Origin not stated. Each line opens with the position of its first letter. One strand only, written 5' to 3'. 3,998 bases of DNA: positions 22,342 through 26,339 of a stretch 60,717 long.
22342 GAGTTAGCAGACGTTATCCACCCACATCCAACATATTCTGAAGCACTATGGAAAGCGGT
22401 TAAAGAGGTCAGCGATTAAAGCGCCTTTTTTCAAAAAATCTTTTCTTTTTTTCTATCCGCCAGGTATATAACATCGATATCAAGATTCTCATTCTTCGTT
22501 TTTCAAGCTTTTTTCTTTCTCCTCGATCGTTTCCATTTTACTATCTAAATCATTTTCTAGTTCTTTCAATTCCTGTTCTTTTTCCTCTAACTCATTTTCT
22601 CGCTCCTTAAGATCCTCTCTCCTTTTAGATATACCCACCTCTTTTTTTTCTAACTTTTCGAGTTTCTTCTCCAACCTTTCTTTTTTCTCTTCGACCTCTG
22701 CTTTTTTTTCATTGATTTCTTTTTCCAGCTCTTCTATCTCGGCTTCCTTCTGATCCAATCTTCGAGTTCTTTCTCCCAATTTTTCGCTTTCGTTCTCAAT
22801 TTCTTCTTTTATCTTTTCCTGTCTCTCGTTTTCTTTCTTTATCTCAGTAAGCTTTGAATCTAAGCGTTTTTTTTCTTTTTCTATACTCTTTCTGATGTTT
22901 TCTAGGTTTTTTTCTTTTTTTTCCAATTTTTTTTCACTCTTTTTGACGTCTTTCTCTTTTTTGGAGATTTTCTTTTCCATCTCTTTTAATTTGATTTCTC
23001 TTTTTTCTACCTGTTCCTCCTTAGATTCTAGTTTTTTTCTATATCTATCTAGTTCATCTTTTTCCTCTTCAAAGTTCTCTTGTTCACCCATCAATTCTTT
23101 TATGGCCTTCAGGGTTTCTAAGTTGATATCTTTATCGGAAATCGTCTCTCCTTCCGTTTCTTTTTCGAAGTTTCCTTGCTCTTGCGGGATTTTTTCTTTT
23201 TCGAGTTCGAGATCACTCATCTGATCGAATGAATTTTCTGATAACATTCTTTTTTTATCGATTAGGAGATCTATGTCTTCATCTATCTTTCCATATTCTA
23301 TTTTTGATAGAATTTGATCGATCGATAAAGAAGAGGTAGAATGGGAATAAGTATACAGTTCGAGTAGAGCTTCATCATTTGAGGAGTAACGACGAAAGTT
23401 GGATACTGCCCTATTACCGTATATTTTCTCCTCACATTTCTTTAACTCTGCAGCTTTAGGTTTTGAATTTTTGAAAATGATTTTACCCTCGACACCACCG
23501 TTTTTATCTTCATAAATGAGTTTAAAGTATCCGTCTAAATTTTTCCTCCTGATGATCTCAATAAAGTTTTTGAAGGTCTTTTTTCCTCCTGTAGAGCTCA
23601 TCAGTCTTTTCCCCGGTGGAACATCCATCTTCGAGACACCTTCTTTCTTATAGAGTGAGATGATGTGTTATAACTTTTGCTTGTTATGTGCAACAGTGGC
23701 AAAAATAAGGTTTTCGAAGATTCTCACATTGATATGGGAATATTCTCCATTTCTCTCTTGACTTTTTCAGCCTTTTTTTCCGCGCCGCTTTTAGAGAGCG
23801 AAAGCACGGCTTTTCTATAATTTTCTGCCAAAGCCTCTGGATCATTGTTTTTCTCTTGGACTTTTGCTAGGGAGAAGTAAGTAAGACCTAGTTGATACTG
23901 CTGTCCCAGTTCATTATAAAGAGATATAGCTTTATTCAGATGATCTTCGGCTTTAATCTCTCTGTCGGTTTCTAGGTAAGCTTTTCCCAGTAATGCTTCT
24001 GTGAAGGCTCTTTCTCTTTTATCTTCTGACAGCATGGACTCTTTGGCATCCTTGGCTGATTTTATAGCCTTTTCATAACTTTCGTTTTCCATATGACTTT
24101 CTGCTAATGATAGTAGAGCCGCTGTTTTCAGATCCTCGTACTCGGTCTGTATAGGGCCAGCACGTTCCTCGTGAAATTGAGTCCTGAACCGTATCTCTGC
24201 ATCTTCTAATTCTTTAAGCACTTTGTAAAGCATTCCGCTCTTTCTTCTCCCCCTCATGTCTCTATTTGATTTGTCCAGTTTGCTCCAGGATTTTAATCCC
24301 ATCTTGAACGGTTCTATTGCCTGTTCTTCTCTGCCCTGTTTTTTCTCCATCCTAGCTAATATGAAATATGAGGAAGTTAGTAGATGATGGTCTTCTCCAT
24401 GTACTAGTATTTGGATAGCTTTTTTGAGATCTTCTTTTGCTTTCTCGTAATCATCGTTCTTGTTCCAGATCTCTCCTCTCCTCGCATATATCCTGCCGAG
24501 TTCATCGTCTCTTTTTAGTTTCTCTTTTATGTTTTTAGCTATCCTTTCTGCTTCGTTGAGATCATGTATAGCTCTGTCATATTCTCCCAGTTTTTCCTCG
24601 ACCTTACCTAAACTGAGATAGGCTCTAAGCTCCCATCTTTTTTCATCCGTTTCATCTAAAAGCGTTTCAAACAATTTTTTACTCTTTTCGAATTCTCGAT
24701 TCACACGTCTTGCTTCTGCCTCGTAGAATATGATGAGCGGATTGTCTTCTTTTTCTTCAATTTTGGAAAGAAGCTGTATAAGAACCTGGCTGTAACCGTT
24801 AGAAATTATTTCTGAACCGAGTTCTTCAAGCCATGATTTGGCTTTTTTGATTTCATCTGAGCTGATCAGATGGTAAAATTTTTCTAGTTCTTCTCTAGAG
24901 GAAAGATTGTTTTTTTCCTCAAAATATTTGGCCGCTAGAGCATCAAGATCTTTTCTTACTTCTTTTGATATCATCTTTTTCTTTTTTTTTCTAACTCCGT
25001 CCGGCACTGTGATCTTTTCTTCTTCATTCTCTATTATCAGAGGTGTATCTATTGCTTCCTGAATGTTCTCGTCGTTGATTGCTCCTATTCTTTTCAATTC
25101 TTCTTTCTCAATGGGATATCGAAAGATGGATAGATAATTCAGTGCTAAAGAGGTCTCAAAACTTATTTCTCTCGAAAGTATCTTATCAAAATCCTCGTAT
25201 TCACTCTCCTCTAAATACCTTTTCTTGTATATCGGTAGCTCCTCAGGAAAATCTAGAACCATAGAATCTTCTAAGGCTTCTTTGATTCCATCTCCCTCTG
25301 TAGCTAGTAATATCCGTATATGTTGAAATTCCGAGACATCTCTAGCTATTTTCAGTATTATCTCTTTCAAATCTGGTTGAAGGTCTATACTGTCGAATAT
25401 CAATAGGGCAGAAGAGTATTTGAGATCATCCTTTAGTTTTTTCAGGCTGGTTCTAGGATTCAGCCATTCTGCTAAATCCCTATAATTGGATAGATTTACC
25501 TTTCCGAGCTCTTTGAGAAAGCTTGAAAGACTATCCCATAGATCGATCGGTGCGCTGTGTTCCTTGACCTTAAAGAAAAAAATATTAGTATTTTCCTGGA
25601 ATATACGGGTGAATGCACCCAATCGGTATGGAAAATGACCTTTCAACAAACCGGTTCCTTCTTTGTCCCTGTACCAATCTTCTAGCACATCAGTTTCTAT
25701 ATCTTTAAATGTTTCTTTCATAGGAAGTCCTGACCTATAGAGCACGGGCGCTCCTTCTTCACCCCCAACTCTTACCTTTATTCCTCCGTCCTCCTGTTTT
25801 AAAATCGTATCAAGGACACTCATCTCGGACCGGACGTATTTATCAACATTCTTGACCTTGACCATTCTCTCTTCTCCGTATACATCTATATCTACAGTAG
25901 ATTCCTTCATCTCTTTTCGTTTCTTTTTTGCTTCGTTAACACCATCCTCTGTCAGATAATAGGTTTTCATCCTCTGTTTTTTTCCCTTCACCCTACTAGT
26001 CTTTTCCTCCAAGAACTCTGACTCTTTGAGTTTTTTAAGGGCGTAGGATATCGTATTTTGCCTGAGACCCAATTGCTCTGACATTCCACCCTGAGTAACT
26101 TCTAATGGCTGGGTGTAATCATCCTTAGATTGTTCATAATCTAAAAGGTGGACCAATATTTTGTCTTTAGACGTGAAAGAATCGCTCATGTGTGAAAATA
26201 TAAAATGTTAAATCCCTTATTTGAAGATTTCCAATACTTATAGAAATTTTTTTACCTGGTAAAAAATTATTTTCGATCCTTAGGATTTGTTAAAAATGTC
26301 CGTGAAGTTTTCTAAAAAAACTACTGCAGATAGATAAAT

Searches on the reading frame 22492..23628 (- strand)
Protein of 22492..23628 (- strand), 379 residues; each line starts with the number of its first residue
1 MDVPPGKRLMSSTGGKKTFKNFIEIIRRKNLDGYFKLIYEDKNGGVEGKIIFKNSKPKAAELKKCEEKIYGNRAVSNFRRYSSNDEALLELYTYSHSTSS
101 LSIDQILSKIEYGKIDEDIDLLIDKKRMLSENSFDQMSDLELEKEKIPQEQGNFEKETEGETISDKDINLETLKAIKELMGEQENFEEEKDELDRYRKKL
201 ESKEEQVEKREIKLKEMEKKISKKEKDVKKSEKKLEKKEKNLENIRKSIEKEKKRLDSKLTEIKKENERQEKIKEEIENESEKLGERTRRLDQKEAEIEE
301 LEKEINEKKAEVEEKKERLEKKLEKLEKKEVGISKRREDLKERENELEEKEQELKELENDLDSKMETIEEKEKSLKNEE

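Call 9: search_protein_families(library=pfam, proteins=[window:22492-23628:-], max_evalue=1)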
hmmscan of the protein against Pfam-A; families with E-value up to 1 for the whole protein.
window:22492-23628:- (379 aa): 5 families
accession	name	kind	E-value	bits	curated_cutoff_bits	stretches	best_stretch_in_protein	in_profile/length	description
PF01519.22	DUF16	-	0.0039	18.1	40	1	186-258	28-101/104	Protein of unknown function DUF16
PF02601.20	Exonuc_VII_L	-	0.014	15.4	35.9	1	183-292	161-267/315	Exonuclease VII, large subunit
PF12072.13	RNase_Y_N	-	0.025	14.4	32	1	338-379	71-112/201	RNase Y N-terminal region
PF07889.17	DUF1664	-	0.48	10.9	34.6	1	236-299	44-107/124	Protein of unknown function (DUF1664)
PF14362.11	DUF4407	-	0.55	9.9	31.3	1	267-378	118-224/297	Domain of unknown function (DUF4407)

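Call 12: search_protein_families(library=ncbifam, proteins=[window:22492-23628:-], max_evalue=1)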
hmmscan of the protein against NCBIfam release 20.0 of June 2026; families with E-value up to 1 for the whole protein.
window:22492-23628:- (379 aa): 16 families
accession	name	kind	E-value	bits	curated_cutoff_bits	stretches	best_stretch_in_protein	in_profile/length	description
TIGR02168.1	SMC_prok_B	equivalog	8.7e-09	33.7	567.35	1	136-374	694-932/1181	chromosome segregation protein SMC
NF047368.1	collar_FlbB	equivalog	1.3e-07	31.6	110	2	316-378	59-121/193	periplasmic-type flagellar collar protein FlbB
TIGR02169.1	SMC_prok_A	equivalog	5.7e-07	27.6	729.4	1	132-377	228-474/1165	chromosome segregation protein SMC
NF038350.1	taxis_HmpF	equivalog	8.3e-07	27.7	200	1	190-377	95-292/553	pilus motility taxis protein HmpF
NF045487.1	ASRP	equivalog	1.7e-06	26.9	300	2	259-377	119-236/593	archaea-specific SMC-related protein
NF045780.1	TrlF_fam_ATP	equivalog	2.4e-05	23.3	350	1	79-377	374-679/944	TrlF family AAA-like ATPase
TIGR04320.1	Surf_Exclu_PgrA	domain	0.0011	18.4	70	2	178-284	253-359/360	SEC10/PgrA surface exclusion domain-containing protein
NF041035.1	Rad50_Halo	equivalog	0.0012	17.3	1000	1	119-373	192-447/883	DNA double-strand break repair ATPase Rad50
NF009344.0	PRK12705.1-1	equivalog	0.0029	16.3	831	2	240-325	113-198/572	hypothetical protein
NF033930.1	pneumo_PspA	exception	0.0043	15.8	850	1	140-371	131-356/659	pneumococcal surface protein A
TIGR03319.1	RNase_Y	equivalog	0.01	14.3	454.35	1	168-263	49-141/514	ribonuclease Y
NF041751.2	sbcc_Staph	equivalog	0.064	11.2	920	1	131-375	267-512/1007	exonuclease subunit SbcC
NF003034.1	PRK03918.1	equivalog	0.12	10.3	700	1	253-376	216-341/878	DNA double-strand break repair ATPase Rad50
NF002572.0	PRK02224.1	equivalog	0.15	10.3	1087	1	129-371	424-706/888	DNA double-strand break repair ATPase Rad50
TIGR02680.1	TIGR02680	hypoth_equivalog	0.46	8.1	462.85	1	172-308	845-982/1356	TIGR02680 family protein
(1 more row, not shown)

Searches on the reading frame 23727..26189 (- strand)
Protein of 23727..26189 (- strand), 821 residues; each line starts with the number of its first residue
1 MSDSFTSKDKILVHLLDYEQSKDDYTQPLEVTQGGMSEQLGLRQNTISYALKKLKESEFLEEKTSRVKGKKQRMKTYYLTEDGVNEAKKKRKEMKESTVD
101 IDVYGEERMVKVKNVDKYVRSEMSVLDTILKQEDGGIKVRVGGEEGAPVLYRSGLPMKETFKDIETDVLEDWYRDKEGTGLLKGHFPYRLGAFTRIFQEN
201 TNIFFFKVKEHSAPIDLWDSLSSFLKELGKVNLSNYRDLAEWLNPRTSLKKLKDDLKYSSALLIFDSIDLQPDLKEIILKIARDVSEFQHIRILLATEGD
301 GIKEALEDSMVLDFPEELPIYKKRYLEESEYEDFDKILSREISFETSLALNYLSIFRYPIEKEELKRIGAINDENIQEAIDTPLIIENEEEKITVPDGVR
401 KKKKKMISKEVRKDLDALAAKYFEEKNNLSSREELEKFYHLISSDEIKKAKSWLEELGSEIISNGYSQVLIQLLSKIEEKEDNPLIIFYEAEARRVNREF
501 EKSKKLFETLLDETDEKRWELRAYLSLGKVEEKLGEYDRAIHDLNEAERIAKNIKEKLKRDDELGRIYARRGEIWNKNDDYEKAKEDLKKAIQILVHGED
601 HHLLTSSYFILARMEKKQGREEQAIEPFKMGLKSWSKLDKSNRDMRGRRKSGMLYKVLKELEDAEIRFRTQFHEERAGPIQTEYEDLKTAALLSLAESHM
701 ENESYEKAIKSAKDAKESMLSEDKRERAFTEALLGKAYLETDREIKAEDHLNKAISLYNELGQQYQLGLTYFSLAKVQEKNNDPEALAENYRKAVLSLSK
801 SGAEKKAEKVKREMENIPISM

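Call 9: search_protein_families(library=pfam, proteins=[window:23727-26189:-], max_evalue=1)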
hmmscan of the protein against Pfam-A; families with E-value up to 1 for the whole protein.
window:23727-26189:- (821 aa): 22 families
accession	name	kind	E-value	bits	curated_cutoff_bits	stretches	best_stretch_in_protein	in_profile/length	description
PF13424.12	TPR_12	-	1.7e-20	73.5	30.1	4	567-633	5-73/77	Tetratricopeptide repeat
PF00515.34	TPR_1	-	9e-12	44.7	27.8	2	566-594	2-30/34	Tetratricopeptide repeat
PF13181.12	TPR_8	-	2.1e-11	43.4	25.7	2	522-553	2-33/34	Tetratricopeptide repeat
PF07719.23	TPR_2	-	2.5e-11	43.2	27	2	522-553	2-33/34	Tetratricopeptide repeat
PF17874.7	TPR_MalT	-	1.4e-07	31.6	45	1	508-624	67-180/336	MalT-like TPR region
PF13428.12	TPR_14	-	2.4e-06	28.1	23.5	1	522-549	2-29/44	Tetratricopeptide repeat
PF13432.12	TPR_16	-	1.5e-05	25.8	32.7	1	491-549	4-59/65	Tetratricopeptide repeat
PF12862.13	ANAPC5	-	0.00048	20.6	23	0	504-555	22-72/91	Anaphase-promoting complex subunit 5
PF13545.12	HTH_Crp_2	-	0.0013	19.1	27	1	15-63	7-55/70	Crp-like helix-turn-helix domain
PF13174.12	TPR_6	-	0.0037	18.2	26.3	0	523-545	2-24/33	Tetratricopeptide repeat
PF13601.12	HTH_34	-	0.0095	16.5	27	1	36-96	20-78/80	Winged helix DNA-binding domain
PF03551.20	PadR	-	0.012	16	27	1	49-88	36-74/75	Transcriptional regulator PadR-like family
PF09976.15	TPR_21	-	0.013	15.7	25.5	1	486-592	78-180/193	Tetratricopeptide repeat-like domain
PF02002.24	TFIIE_alpha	-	0.014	15.7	22.9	1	30-93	27-90/105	TFIIE alpha subunit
PF13463.12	HTH_27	-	0.018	15.7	22.2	1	38-83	26-68/68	Winged helix DNA-binding domain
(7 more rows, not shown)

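Call 12: search_protein_families(library=ncbifam, proteins=[window:23727-26189:-], max_evalue=1)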
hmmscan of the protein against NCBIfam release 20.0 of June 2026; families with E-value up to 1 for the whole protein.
window:23727-26189:- (821 aa): 21 families
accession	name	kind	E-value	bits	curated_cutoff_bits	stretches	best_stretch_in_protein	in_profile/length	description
NF053617.1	SARPRegAfsRStmc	equivalog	1.1e-12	46.7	1430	2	495-668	710-879/986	SARP-family global regulator AfsR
NF053756.1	MreA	equivalog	1.8e-05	24.5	100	1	34-82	35-83/110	MreA family transcriptional regulator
NF040959.1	MamA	equivalog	0.0001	21.8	200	2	563-632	103-166/204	magnetosome protein MamA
TIGR02795.1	tol_pal_ybgF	equivalog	0.00087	19.9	90.1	0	488-546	43-101/119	tol-pal system protein YbgF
TIGR02552.1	LcrH_SycD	equivalog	0.001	18.8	104.8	0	499-594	33-115/136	SycD/LcrH family type III secretion system chaperone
NF052415.1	T3SS_chap_SctY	equivalog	0.0074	16.8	70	0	690-756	41-105/106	type III secretion apparatus assembly chaperone SctY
NF053755.1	MsvR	equivalog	0.0075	16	220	1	39-121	35-110/236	transcriptional factor MsvR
TIGR03433.1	padR_acidobact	paralog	0.008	16.3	101.8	1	37-98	32-92/101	PadR family transcriptional regulator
TIGR04176.1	MarR_EPS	equivalog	0.02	14.9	88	1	30-88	18-75/105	MarR family EPS-associated transcriptional regulator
NF033788.1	HTH_metalloreg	subfamily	0.029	14.2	55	1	34-63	29-58/77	metalloregulator ArsR/SmtB family transcription factor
TIGR02521.1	type_IV_pilW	equivalog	0.029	13.9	154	2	714-797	17-94/234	type IV pilus biogenesis/stability protein PilW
NF038251.1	AdcR_fam_Zn_TF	equivalog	0.045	14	175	1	31-100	50-115/143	zinc-dependent MarR family transcriptional regulator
NF047558.1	TPR_END_plus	domain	0.053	13.5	32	0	533-567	11-45/56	TPR end-of-group domain-containing protein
NF041717.1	HaaA_phane_TPR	equivalog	0.071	11.2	1125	1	520-717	671-867/882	cyclophane-containing RiPP biosynthesis TPR protein HaaT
NF053777.1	Saro0803TransReg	equivalog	0.079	12.7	200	1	30-94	51-112/140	Saro_0803 family transcriptional regulator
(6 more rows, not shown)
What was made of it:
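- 23724..26189 (-): wHTH-TPR protein (821 aa), a candidate regulator. N-terminal winged helix plus TPR repeats (calls 9, 12).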
